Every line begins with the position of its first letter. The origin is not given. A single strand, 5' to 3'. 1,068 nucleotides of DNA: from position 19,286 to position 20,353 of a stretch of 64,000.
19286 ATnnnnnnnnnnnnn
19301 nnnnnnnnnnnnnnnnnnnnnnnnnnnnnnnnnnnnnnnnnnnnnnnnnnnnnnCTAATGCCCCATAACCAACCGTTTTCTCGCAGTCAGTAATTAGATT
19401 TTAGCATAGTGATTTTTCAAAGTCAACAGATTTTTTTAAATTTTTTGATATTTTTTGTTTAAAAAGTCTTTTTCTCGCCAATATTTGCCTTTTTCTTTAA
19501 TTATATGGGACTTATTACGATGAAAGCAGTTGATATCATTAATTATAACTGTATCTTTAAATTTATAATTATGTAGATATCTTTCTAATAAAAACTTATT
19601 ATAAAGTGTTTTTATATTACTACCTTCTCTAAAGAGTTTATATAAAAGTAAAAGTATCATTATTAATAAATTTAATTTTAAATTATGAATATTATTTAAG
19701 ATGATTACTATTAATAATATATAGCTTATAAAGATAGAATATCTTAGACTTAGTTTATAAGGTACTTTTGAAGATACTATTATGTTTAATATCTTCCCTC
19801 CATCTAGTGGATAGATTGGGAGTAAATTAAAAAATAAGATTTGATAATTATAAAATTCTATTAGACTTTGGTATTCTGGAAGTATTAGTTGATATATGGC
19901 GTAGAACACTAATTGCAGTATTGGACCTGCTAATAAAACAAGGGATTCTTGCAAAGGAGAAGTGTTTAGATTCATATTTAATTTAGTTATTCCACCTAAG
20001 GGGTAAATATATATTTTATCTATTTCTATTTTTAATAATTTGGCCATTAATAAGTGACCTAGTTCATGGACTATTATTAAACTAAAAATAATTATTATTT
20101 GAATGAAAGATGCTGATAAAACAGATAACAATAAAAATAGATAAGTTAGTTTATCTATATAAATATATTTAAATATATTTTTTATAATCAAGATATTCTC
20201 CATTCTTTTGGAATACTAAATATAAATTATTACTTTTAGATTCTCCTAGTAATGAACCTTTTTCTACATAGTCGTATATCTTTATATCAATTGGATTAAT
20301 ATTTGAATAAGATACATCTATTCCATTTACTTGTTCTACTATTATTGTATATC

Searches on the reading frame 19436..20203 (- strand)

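Call 98: search_protein_families(library=pfam, proteins=[window:19436-20203:-], max_evalue=0.001)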
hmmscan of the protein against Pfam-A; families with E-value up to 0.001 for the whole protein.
window:19436-20203:- (255 aa): 2 families
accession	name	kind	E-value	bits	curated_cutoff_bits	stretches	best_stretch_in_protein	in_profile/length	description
PF02163.28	Peptidase_M50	-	1.2e-20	74.3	27.2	2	36-105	3-97/221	Peptidase family M50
PF13398.12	Peptidase_M50B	-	0.00077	19.7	26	0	23-103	6-84/201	Peptidase M50B-like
